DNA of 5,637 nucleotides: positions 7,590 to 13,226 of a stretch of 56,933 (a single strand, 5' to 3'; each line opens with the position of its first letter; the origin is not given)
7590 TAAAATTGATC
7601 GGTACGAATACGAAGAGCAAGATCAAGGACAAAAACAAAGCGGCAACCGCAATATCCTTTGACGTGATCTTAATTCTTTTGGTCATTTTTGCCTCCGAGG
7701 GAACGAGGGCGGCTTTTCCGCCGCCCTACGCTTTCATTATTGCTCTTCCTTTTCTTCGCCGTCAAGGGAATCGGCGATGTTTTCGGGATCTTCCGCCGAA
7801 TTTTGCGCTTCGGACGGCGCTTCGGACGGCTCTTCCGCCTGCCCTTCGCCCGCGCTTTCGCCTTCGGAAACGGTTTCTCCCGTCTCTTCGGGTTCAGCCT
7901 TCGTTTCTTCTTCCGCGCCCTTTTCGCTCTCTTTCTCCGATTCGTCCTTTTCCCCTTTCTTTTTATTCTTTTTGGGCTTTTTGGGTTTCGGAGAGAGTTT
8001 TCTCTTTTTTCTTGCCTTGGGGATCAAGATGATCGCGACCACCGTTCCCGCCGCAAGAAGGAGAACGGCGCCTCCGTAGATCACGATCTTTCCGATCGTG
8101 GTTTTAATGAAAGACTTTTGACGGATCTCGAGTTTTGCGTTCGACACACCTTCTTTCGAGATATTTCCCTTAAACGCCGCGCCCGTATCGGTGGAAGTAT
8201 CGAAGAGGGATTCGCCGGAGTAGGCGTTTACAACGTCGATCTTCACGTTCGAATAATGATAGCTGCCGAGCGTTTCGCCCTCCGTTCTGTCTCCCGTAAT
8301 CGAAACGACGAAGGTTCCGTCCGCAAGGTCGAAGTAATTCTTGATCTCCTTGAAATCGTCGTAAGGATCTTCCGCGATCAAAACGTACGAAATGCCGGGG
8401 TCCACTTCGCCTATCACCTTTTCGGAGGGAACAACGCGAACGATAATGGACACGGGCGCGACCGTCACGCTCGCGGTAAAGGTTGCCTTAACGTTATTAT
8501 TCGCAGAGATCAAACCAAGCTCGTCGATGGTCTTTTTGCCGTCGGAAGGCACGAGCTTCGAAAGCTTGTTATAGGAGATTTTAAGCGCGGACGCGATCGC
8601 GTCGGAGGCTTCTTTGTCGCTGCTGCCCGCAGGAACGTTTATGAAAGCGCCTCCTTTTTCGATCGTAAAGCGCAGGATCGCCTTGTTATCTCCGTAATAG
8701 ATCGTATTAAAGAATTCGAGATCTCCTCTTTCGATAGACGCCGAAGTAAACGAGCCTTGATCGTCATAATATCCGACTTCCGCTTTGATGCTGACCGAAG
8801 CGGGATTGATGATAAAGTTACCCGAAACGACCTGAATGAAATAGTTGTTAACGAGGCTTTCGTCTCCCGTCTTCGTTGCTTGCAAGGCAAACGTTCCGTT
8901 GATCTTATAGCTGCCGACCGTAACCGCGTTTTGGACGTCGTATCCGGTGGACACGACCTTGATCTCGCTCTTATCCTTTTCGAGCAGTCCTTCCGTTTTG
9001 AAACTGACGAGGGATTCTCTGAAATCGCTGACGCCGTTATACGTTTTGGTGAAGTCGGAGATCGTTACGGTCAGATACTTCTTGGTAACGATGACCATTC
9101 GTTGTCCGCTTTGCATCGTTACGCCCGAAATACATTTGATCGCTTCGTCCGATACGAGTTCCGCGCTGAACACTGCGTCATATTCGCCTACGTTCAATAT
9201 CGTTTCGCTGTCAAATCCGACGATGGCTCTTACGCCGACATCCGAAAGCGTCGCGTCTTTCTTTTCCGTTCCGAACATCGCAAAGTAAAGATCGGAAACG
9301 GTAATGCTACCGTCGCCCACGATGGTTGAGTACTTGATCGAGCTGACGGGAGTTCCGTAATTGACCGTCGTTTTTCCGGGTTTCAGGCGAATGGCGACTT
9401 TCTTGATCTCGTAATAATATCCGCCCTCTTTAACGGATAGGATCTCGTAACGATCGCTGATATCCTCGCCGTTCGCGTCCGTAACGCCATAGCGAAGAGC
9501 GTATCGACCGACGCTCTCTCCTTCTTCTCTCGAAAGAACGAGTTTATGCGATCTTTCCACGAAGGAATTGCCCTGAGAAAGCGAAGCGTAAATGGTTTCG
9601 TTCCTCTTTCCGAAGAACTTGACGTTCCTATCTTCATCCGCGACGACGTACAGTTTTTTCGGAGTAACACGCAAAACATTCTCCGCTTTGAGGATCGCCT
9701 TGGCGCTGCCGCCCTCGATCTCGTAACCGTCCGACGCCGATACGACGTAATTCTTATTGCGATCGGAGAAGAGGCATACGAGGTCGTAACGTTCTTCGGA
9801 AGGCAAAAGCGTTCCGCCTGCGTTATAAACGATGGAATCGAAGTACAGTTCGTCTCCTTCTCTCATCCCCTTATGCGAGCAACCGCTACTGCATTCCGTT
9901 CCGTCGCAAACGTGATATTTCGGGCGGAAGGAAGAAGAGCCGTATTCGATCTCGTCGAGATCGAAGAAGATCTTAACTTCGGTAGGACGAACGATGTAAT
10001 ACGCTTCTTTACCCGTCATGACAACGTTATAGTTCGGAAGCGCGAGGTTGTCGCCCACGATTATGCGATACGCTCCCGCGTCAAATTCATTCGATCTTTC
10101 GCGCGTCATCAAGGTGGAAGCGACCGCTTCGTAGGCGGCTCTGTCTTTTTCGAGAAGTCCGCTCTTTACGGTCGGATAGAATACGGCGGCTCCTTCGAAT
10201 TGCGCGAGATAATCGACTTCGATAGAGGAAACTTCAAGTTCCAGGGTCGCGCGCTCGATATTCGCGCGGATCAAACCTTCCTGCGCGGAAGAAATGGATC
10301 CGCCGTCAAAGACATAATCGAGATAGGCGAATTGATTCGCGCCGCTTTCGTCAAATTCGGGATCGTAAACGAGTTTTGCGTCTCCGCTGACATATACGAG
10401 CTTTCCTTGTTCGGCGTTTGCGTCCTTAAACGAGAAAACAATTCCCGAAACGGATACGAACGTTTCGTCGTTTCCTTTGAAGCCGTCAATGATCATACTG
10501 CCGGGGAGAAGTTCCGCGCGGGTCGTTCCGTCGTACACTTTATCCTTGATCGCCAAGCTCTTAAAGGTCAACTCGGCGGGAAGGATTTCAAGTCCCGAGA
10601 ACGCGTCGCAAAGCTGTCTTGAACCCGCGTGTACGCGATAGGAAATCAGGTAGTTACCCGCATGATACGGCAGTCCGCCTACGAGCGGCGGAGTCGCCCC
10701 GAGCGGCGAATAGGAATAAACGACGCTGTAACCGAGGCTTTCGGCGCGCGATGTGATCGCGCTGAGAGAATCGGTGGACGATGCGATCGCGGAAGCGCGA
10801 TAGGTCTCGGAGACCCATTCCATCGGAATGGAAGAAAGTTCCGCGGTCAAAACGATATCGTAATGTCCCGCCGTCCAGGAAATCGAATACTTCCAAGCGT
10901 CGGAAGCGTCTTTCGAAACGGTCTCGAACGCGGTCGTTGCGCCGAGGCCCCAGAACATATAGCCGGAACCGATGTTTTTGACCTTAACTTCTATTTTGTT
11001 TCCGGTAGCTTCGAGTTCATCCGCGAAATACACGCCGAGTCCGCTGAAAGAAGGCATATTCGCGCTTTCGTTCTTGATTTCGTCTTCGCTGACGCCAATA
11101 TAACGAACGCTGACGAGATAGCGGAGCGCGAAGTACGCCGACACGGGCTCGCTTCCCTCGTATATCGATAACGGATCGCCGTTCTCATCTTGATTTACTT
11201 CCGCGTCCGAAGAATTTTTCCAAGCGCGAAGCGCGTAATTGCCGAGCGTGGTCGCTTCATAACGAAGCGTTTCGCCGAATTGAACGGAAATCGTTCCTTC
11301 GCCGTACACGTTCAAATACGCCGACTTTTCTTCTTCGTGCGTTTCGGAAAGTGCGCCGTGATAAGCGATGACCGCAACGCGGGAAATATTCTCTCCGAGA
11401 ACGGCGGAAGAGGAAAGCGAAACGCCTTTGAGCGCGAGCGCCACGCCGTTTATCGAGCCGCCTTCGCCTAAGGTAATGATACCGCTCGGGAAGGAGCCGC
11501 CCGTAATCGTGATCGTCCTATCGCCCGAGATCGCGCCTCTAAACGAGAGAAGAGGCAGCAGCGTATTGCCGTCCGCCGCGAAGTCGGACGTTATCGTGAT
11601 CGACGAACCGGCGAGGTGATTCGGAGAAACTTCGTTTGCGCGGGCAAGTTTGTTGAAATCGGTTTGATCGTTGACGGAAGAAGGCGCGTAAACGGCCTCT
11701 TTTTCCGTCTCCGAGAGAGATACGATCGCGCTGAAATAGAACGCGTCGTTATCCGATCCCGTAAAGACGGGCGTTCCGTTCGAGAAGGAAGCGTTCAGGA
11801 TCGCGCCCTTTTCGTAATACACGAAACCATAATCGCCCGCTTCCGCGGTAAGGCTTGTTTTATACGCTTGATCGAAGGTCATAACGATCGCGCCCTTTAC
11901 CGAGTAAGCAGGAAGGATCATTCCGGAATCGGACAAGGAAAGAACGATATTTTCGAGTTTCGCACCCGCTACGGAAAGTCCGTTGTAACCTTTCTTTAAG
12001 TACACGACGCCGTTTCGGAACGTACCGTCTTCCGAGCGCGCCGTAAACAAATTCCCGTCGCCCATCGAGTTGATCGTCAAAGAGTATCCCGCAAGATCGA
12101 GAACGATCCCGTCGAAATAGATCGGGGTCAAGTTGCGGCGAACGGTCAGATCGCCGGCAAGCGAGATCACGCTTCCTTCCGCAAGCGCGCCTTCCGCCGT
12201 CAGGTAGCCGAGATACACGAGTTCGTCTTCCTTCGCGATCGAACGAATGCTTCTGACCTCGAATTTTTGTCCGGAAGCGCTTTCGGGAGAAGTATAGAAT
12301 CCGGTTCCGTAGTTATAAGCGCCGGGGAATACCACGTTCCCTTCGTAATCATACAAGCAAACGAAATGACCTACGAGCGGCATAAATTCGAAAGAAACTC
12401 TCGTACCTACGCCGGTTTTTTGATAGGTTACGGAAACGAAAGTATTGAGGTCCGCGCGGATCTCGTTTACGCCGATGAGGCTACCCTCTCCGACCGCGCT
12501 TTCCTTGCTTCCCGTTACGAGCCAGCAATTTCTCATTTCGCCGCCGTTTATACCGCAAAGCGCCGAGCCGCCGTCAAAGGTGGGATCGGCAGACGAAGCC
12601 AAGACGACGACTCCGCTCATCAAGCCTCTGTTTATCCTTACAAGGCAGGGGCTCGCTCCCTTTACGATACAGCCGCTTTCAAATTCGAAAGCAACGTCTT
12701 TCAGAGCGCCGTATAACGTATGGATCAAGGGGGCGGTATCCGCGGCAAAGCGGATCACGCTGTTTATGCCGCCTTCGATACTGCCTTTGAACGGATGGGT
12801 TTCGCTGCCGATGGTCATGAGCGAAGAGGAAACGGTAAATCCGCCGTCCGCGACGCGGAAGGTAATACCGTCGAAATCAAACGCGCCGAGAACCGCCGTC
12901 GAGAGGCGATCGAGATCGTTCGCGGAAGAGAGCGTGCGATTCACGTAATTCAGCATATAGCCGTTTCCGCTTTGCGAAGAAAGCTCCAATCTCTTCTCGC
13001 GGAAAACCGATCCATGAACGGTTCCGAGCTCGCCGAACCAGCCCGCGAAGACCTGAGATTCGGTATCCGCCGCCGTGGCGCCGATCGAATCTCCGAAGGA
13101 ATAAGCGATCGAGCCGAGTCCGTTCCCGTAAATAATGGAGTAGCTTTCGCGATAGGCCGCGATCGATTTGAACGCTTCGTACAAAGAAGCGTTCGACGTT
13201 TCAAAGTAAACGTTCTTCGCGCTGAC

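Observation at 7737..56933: Two tandem, co-directional giant ORFs (about 6,229 and at least 10,131 codons) occupy 86% of the window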

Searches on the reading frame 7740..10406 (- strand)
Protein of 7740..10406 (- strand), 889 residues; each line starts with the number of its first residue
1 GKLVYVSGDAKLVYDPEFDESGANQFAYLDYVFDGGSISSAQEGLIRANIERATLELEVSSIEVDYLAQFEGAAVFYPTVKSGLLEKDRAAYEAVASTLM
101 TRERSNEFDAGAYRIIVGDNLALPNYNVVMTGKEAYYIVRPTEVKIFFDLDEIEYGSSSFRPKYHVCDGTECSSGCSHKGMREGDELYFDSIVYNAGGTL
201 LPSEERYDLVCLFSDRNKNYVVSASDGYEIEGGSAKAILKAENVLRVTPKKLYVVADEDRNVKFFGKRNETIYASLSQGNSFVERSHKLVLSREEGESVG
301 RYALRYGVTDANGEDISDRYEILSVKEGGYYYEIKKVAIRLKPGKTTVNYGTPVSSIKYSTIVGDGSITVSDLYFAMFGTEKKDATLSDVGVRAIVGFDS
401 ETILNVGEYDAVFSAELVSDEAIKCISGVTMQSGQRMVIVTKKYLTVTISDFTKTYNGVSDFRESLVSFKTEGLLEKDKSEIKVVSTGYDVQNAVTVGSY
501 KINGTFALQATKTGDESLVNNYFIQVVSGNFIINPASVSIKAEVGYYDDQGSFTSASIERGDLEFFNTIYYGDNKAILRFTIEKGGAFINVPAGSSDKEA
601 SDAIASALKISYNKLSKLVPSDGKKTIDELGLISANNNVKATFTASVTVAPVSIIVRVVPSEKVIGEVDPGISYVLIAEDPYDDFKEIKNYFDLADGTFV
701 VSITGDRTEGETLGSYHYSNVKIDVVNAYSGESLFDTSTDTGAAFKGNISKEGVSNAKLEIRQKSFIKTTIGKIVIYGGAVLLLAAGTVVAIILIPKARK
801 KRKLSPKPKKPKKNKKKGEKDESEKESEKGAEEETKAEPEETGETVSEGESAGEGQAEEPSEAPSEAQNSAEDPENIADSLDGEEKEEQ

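Call 31: search_protein_families(library=pfam, proteins=[window:7740-10406:-], max_evalue=1)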
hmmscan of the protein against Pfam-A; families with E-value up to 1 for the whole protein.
window:7740-10406:- (889 aa): 3 families
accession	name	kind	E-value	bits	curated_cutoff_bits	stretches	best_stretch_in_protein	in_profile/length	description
PF18676.6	MBG_2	-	1.1e-06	29.6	25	1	445-531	1-71/72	MBG domain (YGX type)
PF22251.1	PFF1_TM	-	0.0089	16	32.3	1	781-886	105-213/300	Vacuolar membrane protease, transmembrane domain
PF14851.11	FAM176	-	0.019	15.2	31.5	1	782-854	34-97/152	FAM176 family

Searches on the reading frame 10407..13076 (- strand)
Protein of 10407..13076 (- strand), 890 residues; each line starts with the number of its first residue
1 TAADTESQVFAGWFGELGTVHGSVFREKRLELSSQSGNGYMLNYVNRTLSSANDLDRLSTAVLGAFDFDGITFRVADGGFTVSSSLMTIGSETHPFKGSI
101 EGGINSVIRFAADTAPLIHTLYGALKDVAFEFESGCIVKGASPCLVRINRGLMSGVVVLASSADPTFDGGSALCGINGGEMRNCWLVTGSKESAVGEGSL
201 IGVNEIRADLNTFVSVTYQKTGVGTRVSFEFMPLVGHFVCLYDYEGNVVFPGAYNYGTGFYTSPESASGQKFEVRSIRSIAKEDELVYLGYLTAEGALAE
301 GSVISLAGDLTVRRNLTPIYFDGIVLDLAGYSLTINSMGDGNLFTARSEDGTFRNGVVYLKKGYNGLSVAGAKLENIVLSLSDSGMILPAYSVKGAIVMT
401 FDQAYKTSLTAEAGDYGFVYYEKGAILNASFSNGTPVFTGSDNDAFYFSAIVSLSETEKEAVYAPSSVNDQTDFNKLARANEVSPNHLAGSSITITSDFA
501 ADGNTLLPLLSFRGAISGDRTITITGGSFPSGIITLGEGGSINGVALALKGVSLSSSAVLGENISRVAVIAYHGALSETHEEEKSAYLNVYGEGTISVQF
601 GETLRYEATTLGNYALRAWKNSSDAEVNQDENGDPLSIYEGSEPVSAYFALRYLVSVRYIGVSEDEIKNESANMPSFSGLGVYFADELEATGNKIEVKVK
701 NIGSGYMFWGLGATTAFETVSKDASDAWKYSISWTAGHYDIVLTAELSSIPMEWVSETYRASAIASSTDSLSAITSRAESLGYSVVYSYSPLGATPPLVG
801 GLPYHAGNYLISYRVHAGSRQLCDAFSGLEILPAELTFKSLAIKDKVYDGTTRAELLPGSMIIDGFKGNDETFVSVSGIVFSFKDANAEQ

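Call 31: search_protein_families(library=pfam, proteins=[window:10407-13076:-], max_evalue=1)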
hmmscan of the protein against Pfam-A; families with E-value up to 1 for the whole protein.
window:10407-13076:- (890 aa): 1 family
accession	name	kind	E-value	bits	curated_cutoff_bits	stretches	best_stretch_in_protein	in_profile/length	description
PF18657.6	YDG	-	0.00015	22.4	25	1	833-888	2-57/85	YDG domain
